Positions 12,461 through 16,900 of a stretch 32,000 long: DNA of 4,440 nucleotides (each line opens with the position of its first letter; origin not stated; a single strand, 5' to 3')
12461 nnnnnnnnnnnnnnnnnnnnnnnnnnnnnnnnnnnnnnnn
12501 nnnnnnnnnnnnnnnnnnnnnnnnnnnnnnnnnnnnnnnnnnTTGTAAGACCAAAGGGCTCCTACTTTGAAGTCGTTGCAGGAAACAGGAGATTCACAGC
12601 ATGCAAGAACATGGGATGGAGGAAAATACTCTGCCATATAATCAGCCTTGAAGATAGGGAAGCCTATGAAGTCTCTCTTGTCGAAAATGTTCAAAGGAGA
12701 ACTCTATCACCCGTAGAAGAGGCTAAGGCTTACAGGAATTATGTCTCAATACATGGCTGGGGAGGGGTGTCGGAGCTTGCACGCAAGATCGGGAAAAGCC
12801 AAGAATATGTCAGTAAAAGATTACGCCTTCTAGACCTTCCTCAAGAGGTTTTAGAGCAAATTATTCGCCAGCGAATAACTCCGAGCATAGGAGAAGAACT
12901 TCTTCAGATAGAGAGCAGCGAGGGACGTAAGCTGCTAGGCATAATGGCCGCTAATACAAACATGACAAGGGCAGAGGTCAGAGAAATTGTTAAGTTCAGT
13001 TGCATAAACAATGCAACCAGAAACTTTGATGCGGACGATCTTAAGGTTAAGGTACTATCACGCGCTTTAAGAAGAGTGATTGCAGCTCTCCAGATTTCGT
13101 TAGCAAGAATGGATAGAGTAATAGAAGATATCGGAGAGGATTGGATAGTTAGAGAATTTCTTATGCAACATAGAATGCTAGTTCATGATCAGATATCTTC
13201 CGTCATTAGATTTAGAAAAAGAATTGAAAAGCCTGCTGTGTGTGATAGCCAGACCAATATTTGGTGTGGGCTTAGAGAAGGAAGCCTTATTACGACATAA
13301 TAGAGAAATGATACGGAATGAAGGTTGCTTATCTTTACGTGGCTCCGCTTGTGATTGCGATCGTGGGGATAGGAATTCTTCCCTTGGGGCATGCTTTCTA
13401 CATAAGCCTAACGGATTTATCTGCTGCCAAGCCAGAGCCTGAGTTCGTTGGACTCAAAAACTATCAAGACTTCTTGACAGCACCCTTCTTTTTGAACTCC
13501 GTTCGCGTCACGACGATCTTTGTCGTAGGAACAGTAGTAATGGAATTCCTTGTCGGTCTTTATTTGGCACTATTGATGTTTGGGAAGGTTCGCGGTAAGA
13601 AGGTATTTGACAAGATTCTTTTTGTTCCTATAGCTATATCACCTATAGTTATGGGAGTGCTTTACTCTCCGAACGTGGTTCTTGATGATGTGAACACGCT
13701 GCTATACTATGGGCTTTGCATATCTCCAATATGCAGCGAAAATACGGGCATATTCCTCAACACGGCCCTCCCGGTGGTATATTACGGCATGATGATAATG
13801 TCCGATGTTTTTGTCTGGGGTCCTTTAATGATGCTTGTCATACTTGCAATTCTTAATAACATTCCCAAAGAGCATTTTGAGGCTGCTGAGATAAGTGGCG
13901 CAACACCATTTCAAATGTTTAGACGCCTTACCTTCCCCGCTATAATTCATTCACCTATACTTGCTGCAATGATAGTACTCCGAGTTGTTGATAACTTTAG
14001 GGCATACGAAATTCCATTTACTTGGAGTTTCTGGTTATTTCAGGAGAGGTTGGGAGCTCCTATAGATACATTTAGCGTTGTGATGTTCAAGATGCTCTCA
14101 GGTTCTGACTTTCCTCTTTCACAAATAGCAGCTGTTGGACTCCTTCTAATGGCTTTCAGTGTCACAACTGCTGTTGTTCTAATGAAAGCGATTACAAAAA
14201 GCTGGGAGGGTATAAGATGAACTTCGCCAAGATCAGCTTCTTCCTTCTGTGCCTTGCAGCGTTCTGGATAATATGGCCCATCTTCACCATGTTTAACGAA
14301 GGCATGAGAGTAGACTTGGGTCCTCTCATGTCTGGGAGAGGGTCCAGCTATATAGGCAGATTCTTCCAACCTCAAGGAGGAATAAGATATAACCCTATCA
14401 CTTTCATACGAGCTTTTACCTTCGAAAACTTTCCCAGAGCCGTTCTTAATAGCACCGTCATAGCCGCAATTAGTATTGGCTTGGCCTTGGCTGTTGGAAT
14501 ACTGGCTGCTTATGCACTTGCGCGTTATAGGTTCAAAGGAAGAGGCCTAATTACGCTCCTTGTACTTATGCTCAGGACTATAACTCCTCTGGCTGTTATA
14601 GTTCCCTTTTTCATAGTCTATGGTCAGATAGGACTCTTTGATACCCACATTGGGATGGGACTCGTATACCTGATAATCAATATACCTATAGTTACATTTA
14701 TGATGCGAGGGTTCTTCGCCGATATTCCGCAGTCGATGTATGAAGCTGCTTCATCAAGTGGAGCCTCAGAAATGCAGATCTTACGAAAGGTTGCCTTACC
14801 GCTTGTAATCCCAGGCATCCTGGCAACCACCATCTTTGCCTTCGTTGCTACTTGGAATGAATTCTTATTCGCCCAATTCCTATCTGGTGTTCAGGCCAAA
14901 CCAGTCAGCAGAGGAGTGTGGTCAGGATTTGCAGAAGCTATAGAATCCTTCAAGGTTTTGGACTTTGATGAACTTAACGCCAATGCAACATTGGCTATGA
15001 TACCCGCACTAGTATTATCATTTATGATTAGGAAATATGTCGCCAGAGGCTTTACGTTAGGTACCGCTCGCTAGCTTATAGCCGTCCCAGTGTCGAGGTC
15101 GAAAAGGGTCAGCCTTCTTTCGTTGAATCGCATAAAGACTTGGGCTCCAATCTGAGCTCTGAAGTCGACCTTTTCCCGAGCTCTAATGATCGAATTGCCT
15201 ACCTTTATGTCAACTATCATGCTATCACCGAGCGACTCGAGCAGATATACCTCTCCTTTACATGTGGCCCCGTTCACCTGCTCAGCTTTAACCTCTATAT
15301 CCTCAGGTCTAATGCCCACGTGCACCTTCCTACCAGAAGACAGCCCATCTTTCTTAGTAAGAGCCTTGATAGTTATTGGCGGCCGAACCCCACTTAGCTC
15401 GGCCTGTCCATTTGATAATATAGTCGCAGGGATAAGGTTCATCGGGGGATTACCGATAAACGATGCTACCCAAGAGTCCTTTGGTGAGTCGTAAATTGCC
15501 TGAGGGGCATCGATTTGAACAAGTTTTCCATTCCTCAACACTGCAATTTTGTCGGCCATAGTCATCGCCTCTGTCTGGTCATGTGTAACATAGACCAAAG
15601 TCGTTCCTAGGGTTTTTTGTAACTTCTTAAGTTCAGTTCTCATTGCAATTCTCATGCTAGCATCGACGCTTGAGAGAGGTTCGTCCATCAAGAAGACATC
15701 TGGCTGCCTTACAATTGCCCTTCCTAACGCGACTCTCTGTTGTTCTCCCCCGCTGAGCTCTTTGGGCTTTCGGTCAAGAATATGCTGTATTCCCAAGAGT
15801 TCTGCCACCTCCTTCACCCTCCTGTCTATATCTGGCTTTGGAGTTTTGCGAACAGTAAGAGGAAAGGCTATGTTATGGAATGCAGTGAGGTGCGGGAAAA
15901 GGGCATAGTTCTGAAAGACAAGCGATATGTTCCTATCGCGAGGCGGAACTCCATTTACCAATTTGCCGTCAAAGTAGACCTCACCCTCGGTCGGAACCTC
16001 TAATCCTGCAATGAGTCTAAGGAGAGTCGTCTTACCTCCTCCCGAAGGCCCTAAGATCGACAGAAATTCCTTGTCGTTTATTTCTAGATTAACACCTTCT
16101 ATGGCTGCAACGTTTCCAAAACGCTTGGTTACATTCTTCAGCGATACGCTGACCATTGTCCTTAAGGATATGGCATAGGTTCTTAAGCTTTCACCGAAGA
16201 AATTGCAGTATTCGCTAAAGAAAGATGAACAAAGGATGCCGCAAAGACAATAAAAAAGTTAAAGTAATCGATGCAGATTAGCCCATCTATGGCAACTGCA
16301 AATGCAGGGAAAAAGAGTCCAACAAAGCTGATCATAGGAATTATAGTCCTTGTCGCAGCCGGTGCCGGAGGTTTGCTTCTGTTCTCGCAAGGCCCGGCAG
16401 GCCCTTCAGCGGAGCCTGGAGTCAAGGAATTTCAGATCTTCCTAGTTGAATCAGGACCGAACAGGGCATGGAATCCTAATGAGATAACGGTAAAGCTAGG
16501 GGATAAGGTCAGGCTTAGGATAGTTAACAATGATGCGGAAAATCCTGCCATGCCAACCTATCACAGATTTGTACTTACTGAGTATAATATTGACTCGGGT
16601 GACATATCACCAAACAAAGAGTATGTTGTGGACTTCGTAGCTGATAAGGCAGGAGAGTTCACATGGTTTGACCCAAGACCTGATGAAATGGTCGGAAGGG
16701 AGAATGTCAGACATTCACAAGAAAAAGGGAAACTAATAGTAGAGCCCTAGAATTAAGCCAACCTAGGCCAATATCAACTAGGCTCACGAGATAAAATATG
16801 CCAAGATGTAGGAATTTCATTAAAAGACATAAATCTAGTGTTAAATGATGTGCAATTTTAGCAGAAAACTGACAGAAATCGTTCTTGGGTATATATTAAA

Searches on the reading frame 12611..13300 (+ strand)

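Call 28: search_protein_families(library=pfam, proteins=[window:12611-13300:+], max_evalue=0.001)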
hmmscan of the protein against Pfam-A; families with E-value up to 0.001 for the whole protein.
window:12611-13300:+ (229 aa): 1 family
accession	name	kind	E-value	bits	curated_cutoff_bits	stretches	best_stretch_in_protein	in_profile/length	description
PF17762.8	HTH_ParB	-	7.8e-16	58.5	22.6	1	32-127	3-97/102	ParB HTH domain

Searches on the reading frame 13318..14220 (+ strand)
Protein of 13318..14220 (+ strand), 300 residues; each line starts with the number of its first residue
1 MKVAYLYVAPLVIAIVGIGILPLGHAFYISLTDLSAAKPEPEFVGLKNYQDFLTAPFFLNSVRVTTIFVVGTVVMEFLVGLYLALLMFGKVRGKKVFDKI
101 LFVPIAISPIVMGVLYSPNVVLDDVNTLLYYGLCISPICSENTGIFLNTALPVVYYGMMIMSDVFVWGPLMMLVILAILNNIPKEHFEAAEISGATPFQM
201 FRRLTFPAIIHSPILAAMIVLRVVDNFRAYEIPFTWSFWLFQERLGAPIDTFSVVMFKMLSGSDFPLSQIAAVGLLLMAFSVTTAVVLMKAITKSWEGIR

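Call 28: search_protein_families(library=pfam, proteins=[window:13318-14220:+], max_evalue=0.001)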
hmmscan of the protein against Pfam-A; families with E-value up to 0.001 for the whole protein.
window:13318-14220:+ (300 aa): 1 family
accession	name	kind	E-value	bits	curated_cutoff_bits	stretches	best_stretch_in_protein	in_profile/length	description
PF00528.27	BPD_transp_1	-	9e-08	32.5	26.4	1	78-291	3-177/184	Binding-protein-dependent transport system inner membrane component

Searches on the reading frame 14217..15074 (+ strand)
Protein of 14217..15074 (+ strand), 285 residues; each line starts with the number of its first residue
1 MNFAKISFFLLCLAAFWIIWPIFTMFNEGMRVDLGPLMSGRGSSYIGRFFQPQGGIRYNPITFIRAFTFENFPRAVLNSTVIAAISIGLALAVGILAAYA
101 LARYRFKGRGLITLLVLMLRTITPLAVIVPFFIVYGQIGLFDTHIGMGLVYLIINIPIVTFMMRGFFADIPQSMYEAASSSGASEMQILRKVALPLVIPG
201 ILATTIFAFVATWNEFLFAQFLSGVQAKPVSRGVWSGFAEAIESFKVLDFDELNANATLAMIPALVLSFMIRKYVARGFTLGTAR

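Call 28: search_protein_families(library=pfam, proteins=[window:14217-15074:+], max_evalue=0.001)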
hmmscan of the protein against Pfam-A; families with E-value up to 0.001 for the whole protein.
window:14217-15074:+ (285 aa): 1 family
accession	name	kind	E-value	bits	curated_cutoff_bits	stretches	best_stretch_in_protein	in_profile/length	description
PF00528.27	BPD_transp_1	-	4.2e-18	66.2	26.4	1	91-278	2-181/184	Binding-protein-dependent transport system inner membrane component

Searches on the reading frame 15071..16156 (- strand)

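Call 28: search_protein_families(library=pfam, proteins=[window:15071-16156:-], max_evalue=0.001)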
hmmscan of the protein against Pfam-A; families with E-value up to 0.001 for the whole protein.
window:15071-16156:- (361 aa): 5 families
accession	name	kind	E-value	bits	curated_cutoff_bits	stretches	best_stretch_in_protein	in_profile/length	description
PF00005.33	ABC_tran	-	7.1e-35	121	25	1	20-161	2-136/137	ABC transporter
PF17912.7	OB_MalK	-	4.3e-11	44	27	1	235-287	1-53/53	MalK OB fold domain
PF08402.16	TOBE_2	-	4.7e-07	30.3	21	1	280-352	1-76/76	TOBE domain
PF17850.7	CysA_C_terminal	-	0.00038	21.4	29.7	0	240-289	1-43/43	CysA C-terminal regulatory domain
PF13304.12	AAA_21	-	0.0004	21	27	0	131-194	235-300/304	AAA domain, putative AbiEii toxin, Type IV TA system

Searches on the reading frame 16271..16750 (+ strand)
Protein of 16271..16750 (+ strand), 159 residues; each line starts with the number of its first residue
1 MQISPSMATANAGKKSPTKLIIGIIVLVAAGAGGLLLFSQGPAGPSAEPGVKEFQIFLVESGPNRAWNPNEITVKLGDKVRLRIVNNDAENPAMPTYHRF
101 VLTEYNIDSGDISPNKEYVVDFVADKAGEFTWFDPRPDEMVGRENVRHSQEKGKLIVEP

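Call 28: search_protein_families(library=pfam, proteins=[window:16271-16750:+], max_evalue=0.001)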
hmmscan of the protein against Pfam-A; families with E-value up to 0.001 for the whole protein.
window:16271-16750:+ (159 aa): 1 family
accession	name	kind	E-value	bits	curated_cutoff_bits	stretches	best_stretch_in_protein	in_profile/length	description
PF13473.12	Cupredoxin_1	-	2.2e-08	34.5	27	1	64-135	29-93/104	Cupredoxin-like domain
